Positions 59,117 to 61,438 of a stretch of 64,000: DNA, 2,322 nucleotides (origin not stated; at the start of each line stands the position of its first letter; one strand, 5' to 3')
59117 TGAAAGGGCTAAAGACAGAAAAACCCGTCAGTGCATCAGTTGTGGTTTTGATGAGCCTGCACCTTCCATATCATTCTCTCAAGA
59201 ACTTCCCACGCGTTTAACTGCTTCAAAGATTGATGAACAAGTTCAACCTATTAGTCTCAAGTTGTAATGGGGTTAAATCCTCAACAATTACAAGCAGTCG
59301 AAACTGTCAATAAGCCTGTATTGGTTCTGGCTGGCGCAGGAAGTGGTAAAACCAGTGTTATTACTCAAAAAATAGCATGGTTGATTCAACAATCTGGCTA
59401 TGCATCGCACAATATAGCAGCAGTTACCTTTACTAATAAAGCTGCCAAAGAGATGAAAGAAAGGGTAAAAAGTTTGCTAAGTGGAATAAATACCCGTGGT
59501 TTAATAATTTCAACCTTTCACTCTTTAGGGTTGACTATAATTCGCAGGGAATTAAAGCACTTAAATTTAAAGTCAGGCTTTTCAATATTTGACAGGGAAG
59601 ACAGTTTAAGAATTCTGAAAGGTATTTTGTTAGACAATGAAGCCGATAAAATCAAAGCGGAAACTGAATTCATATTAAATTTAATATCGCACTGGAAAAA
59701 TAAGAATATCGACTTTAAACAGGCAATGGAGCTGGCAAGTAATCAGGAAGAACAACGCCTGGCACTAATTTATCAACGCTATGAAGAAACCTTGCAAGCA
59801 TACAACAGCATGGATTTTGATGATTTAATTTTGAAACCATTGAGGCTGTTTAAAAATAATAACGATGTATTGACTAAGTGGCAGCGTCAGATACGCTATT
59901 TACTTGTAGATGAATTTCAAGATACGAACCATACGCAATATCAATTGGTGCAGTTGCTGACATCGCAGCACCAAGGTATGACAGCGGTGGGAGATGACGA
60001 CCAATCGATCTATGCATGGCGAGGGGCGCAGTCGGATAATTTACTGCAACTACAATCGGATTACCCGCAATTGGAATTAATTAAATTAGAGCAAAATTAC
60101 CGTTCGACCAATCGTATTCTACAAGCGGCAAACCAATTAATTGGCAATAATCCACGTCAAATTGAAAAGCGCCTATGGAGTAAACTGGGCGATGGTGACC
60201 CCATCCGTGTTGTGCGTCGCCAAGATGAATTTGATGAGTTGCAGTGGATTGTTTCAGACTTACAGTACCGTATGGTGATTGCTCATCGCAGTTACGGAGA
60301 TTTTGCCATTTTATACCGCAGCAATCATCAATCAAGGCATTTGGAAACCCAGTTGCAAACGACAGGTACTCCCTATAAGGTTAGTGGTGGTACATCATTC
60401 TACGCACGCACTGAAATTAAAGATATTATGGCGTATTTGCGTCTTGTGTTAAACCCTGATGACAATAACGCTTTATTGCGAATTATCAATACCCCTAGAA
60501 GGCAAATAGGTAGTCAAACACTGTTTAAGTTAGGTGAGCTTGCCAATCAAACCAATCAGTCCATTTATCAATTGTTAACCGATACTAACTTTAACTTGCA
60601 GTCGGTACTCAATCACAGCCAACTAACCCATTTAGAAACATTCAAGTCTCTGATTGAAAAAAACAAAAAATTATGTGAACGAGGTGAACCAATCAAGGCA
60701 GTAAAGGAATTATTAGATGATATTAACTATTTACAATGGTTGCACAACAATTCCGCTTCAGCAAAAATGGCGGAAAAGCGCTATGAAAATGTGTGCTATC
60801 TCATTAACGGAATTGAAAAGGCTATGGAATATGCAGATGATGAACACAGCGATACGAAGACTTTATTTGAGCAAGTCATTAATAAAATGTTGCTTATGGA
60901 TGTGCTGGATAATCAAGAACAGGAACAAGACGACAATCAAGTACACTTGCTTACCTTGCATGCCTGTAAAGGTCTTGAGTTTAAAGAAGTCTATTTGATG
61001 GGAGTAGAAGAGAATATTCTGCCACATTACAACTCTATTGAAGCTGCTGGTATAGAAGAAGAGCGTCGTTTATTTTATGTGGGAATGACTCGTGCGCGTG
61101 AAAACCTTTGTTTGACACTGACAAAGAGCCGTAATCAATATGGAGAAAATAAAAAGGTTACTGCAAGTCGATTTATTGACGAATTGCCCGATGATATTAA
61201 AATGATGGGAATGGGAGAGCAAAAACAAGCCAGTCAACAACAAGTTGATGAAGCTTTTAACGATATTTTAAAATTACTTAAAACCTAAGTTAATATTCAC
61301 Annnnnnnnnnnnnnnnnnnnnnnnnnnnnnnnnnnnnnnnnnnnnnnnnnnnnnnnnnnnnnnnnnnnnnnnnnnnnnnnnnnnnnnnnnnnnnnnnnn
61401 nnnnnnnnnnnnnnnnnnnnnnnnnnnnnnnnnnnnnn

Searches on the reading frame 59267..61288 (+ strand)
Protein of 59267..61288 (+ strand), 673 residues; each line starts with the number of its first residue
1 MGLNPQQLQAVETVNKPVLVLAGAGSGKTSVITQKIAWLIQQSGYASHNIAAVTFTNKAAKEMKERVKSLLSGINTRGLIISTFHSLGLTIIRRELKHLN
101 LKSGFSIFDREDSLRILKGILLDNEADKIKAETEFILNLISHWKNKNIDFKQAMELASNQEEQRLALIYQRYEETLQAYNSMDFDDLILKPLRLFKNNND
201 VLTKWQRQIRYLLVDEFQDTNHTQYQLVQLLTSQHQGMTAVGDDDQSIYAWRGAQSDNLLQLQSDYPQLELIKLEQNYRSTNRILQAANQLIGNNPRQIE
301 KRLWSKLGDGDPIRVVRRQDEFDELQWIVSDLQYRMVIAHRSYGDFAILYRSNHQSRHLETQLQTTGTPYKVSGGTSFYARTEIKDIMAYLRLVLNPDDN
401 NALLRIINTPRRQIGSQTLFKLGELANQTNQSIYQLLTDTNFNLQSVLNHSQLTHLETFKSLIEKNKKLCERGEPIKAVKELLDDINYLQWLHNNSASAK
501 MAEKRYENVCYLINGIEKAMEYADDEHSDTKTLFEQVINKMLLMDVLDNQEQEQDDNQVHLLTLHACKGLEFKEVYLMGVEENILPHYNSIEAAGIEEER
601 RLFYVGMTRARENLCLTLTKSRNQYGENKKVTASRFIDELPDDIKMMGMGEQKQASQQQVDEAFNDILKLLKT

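Call 106: search_protein_families(library=pfam, proteins=[window:59267-61288:+], max_evalue=0.00001)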
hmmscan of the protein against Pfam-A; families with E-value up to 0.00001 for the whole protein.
window:59267-61288:+ (673 aa): 6 families
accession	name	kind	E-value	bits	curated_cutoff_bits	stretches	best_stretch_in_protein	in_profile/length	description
PF00580.27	UvrD-helicase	-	4.5e-91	305.7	23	1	3-267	1-271/271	UvrD/REP helicase N-terminal domain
PF13361.12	UvrD_C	-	1.7e-73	248.5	25.6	1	272-620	1-349/350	UvrD-like helicase C-terminal domain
PF13245.12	AAA_19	-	5.9e-27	94.9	25.1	1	7-250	1-132/134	AAA domain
PF13538.12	UvrD_C_2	-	4.2e-08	33.4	27.4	1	559-616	2-51/52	UvrD-like helicase C-terminal domain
PF13604.12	AAA_30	-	3.1e-07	30.8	27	0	3-67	2-66/191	AAA domain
PF01443.25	Viral_helicase1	-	2.2e-06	28.1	21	0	550-615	168-225/228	Viral superfamily 1 RNA helicase core domain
